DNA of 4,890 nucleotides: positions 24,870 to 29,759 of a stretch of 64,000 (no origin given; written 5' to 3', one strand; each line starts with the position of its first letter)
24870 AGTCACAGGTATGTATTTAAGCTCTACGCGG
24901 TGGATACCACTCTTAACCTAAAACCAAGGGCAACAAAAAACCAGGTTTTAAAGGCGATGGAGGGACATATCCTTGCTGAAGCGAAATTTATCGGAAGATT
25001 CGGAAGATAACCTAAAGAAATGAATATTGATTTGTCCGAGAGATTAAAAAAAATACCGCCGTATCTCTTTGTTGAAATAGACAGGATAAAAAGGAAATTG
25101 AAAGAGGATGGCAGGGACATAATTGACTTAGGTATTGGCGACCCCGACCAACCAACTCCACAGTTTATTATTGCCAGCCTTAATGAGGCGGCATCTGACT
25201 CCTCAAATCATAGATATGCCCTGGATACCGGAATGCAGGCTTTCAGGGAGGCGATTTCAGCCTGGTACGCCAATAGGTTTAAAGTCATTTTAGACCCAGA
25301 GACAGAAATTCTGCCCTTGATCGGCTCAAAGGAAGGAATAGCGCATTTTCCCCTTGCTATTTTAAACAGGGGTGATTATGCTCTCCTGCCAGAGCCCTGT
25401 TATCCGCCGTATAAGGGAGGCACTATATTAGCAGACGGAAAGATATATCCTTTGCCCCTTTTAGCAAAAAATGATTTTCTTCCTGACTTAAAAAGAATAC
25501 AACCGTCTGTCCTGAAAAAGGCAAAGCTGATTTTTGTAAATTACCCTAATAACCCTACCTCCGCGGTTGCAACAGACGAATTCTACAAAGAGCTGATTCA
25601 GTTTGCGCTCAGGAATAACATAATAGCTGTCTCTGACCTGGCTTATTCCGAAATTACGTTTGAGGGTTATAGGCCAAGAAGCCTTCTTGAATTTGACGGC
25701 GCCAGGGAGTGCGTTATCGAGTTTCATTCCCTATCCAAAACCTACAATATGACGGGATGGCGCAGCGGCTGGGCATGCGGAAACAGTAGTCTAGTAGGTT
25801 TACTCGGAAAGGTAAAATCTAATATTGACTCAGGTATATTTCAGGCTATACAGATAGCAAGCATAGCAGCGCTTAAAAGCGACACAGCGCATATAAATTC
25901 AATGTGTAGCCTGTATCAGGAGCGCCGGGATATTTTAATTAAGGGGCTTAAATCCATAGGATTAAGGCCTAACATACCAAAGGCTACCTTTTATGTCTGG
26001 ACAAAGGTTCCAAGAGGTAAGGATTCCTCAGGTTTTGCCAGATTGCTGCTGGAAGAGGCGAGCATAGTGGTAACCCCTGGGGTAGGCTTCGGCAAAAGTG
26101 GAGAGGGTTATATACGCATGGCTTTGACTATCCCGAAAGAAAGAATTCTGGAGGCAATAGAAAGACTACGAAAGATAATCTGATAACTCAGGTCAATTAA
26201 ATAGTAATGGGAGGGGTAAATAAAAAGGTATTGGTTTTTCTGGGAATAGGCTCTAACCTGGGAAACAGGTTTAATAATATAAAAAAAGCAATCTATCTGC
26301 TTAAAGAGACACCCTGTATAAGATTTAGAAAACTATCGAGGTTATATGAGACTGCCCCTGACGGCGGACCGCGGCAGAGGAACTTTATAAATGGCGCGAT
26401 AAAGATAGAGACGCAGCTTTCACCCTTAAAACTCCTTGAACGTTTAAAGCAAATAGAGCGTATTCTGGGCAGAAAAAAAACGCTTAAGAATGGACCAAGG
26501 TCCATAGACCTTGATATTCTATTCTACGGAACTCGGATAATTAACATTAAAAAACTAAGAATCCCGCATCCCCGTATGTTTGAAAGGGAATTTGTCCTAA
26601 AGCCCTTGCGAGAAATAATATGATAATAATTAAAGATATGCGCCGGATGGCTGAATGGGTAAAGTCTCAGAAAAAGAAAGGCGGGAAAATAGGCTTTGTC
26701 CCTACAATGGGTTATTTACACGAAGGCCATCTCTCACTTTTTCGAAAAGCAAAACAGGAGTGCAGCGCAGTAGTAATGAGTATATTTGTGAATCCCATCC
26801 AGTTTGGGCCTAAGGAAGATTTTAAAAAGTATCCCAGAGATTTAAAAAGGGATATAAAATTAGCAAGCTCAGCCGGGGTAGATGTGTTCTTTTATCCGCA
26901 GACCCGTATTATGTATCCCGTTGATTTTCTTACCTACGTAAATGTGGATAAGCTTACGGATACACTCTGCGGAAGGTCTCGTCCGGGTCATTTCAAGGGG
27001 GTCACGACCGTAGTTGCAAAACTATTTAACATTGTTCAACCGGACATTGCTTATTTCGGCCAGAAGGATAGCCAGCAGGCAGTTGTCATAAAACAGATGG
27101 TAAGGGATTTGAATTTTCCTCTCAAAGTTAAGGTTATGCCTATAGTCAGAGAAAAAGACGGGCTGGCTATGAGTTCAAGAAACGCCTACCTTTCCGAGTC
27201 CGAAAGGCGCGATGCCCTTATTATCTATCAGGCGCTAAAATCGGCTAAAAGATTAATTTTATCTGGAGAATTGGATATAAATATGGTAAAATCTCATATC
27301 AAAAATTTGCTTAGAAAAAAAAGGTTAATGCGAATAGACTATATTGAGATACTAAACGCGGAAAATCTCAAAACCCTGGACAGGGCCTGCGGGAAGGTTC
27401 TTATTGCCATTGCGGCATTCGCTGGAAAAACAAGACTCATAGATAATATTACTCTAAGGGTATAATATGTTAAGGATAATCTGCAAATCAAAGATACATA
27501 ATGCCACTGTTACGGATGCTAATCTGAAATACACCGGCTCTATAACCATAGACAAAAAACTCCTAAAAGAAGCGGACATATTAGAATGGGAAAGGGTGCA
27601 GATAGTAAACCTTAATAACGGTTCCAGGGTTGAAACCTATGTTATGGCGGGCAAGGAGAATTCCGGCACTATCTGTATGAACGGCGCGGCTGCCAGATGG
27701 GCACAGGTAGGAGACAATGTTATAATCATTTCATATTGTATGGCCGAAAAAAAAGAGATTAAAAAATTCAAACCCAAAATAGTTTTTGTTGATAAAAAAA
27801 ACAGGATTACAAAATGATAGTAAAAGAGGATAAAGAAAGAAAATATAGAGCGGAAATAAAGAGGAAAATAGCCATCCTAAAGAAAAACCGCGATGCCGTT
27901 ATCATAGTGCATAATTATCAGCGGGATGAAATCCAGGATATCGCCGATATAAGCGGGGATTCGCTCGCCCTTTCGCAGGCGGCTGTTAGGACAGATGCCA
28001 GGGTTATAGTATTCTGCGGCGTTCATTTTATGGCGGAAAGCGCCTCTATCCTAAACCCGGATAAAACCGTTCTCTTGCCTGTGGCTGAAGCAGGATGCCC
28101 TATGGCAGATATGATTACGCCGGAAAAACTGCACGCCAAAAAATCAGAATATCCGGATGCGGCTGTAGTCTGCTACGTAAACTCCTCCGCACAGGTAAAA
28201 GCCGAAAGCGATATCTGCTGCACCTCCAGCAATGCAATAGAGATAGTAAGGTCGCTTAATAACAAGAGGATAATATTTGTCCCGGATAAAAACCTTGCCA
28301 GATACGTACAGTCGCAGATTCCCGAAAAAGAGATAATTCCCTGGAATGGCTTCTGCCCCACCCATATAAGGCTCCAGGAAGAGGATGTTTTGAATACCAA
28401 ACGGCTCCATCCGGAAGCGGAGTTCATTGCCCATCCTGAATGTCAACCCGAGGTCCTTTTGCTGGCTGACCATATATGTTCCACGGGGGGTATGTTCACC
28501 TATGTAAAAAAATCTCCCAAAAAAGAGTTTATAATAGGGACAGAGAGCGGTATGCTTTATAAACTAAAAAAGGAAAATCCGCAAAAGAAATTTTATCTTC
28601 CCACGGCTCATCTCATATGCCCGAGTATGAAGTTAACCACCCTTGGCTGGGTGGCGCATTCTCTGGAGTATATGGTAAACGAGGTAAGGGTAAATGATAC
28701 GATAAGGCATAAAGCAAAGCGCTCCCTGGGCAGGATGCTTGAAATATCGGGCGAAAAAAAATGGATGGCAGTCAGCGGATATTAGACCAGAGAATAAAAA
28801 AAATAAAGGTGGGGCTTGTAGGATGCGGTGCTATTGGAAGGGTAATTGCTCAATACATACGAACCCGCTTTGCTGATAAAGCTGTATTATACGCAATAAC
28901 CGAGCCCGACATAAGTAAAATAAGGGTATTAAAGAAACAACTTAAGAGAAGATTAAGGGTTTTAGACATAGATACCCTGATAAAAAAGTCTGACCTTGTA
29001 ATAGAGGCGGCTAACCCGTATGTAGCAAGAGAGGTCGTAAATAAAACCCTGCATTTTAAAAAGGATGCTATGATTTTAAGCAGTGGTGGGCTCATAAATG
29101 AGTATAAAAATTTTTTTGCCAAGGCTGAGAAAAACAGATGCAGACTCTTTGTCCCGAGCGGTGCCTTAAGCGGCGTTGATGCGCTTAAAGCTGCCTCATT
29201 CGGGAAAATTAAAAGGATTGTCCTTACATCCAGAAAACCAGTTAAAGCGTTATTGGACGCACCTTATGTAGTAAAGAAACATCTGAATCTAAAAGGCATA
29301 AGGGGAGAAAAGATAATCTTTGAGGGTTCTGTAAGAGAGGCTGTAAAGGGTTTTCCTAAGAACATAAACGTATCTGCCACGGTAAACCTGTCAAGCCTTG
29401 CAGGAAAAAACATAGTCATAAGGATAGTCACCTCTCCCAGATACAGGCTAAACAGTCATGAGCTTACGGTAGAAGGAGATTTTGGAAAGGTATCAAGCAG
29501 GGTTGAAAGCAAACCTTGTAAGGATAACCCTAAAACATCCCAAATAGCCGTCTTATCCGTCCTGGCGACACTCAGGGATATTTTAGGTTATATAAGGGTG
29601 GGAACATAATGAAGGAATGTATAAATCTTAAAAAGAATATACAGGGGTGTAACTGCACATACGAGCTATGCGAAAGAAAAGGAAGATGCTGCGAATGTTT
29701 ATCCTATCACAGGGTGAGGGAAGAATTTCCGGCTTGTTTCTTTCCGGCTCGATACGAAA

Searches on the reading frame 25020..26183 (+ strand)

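Call 87: search_protein_families(library=pfam, max_evalue=0.000001, proteins=[window:25020-26183:+])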
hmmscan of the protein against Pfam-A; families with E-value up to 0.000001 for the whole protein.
window:25020-26183:+ (387 aa): 1 family
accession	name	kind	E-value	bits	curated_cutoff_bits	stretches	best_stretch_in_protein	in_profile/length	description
PF00155.27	Aminotran_1_2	-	3.2e-59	201.4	19.7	1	33-383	2-361/361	Aminotransferase class I and II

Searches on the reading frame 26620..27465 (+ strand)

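Call 87: search_protein_families(library=pfam, max_evalue=0.000001, proteins=[window:26620-27465:+])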
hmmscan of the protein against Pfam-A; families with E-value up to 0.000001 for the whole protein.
window:26620-27465:+ (281 aa): 1 family
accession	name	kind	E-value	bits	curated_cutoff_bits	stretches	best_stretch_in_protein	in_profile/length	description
PF02569.21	Pantoate_ligase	-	1.4e-111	372.4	20.7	1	3-277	2-267/268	Pantoate-beta-alanine ligase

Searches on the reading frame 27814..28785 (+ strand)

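Call 87: search_protein_families(library=pfam, max_evalue=0.000001, proteins=[window:27814-28785:+])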
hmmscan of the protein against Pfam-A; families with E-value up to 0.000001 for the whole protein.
window:27814-28785:+ (323 aa): 1 family
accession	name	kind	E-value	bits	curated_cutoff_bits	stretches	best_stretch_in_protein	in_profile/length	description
PF02445.21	NadA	-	7.2e-124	413.1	27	1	18-310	2-295/295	Quinolinate synthetase A protein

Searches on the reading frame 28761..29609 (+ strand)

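Call 87: search_protein_families(library=pfam, max_evalue=0.000001, proteins=[window:28761-29609:+])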
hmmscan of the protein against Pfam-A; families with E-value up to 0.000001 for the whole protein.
window:28761-29609:+ (282 aa): 2 families
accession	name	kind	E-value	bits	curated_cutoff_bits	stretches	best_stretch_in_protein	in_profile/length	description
PF01958.23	Asp_DH_C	-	1.5e-27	96.1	27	1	182-268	3-89/89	Aspartate dehydrogenase, C-terminal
PF03447.22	NAD_binding_3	-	1.4e-12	48.8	24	1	21-132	1-116/116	Homoserine dehydrogenase, NAD binding domain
